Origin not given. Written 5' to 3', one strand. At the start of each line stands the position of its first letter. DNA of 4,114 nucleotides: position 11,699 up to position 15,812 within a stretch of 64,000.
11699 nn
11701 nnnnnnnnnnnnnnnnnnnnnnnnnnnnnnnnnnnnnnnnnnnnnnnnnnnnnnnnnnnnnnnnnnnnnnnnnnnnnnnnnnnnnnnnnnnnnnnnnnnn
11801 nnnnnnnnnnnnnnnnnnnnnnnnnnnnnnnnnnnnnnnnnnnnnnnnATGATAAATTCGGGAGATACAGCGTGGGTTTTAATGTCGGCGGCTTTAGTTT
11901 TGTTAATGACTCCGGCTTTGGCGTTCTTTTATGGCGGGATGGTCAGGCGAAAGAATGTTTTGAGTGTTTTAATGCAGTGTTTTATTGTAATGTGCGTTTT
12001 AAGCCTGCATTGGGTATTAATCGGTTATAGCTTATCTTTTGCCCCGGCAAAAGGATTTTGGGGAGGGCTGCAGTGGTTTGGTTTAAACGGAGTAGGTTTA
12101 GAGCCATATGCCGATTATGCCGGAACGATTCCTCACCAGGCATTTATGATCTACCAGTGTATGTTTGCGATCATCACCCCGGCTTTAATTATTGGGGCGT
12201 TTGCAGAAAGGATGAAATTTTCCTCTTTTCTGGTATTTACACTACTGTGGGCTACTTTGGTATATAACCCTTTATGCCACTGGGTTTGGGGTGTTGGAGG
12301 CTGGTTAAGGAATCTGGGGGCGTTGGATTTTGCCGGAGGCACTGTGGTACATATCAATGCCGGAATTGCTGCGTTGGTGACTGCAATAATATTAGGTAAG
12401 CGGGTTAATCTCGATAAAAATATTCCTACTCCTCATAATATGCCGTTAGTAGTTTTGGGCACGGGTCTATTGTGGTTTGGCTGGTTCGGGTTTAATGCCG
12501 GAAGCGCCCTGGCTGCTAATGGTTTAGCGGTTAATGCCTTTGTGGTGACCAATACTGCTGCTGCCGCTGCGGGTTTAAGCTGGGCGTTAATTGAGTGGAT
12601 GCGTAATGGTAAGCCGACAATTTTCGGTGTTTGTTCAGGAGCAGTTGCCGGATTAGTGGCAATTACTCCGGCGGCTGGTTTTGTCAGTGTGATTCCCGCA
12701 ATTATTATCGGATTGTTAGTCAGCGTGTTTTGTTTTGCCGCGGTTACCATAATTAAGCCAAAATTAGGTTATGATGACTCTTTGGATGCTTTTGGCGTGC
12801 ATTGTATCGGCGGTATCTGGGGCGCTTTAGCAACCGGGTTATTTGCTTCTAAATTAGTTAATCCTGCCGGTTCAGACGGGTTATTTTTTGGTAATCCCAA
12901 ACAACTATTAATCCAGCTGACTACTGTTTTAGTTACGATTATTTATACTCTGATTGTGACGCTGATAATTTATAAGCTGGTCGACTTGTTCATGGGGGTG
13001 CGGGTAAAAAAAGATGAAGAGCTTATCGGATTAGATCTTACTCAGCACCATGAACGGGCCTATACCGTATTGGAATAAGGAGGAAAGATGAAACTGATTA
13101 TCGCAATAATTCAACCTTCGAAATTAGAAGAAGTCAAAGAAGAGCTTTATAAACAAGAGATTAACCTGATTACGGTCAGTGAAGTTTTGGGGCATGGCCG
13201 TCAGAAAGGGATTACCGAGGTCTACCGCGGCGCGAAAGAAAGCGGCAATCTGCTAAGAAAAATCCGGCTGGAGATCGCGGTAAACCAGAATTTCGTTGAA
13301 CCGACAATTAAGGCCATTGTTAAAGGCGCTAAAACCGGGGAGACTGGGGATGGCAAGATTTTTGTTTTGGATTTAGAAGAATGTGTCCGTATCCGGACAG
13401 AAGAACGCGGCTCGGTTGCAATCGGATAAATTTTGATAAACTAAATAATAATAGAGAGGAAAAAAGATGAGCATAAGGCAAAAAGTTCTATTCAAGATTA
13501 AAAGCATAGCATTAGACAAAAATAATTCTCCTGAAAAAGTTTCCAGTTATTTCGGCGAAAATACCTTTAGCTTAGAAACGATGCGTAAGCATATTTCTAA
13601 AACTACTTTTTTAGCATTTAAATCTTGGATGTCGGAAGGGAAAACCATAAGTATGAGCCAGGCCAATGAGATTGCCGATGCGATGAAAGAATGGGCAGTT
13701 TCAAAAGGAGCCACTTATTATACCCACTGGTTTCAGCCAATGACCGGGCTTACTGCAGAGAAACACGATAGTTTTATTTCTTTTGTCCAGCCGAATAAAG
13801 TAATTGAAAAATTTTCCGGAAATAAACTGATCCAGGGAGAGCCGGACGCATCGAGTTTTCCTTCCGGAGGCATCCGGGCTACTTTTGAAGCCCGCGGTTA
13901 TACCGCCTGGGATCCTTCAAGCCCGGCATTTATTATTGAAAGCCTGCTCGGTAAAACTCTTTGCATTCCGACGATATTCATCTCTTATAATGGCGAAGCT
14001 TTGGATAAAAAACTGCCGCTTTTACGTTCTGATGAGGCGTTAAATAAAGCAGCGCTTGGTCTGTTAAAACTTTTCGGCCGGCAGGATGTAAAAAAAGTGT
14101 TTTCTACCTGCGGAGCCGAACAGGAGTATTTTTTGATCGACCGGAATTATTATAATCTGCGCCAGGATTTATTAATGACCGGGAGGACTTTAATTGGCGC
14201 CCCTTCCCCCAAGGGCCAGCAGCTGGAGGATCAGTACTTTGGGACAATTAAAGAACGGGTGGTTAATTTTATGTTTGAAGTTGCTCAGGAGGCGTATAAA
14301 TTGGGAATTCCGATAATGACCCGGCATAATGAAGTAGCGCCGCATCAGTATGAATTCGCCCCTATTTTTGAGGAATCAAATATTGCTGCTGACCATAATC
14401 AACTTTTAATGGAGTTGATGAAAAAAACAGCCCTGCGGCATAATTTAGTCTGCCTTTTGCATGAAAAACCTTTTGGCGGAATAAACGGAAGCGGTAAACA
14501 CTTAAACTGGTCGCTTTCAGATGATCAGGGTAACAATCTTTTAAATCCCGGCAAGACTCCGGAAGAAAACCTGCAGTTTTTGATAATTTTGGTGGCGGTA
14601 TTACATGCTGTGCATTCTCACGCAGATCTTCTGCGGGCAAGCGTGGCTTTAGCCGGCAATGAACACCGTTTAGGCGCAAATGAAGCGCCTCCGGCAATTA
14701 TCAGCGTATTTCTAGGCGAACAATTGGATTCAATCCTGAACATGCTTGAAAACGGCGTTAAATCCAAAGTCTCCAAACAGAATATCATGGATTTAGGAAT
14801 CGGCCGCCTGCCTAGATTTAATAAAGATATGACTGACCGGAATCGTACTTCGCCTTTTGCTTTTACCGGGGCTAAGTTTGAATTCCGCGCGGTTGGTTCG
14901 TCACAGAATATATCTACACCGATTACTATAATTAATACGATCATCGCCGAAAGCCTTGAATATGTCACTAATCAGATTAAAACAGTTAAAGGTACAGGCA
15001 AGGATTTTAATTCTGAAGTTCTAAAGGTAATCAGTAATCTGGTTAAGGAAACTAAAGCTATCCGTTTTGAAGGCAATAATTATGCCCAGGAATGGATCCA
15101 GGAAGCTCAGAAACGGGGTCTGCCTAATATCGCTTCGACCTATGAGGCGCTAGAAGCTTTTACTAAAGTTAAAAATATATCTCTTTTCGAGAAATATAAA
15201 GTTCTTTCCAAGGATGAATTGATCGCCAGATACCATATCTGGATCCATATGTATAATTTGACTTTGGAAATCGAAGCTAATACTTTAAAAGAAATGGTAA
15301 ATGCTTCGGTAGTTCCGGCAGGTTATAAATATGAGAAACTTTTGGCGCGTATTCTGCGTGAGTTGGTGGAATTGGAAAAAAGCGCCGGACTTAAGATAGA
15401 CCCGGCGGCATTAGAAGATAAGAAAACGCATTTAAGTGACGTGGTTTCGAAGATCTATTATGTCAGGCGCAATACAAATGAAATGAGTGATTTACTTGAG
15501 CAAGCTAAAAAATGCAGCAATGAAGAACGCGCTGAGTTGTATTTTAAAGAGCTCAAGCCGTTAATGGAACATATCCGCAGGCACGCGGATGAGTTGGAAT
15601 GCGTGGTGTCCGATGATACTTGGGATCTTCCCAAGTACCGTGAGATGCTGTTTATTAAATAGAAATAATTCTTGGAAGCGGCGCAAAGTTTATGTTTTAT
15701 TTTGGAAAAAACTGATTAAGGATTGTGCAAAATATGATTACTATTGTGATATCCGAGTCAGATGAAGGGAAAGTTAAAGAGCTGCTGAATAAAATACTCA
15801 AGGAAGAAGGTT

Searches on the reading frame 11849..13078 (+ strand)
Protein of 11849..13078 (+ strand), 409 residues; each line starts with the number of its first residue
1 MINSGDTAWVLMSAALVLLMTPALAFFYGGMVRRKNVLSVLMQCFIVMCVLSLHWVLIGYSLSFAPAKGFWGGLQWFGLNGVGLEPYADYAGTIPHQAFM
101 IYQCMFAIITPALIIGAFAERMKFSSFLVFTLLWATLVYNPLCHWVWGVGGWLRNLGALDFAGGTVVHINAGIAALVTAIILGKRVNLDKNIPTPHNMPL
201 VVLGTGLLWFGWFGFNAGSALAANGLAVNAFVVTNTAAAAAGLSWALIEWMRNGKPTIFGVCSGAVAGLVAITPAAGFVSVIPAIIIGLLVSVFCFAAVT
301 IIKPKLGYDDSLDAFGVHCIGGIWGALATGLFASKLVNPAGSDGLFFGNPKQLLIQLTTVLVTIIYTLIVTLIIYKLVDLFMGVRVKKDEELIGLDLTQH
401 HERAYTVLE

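Call 73: search_protein_families(library=pfam, proteins=[window:11849-13078:+], max_evalue=0.00001)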
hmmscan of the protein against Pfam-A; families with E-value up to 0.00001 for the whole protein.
window:11849-13078:+ (409 aa): 1 family
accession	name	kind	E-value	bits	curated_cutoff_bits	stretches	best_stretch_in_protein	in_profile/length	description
PF00909.26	Ammonium_transp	-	1.6e-132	442.4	23.2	1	8-405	1-399/399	Ammonium Transporter Family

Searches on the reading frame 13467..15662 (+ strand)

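Call 73: search_protein_families(library=pfam, proteins=[window:13467-15662:+], max_evalue=0.00001)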
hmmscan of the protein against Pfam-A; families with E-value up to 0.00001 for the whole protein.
window:13467-15662:+ (731 aa): 3 families
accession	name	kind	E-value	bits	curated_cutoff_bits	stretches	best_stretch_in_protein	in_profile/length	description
PF12437.13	GSIII_N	-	2.3e-75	252.1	25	1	26-188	2-160/160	Glutamine synthetase type III N terminal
PF18318.6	Gln-synt_C-ter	-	1.6e-36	125.1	22.7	1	518-630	2-114/118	Glutamine synthetase C-terminal domain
PF00120.29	Gln-synt_C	-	1.4e-18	67.5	24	1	213-363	22-168/344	Glutamine synthetase, catalytic domain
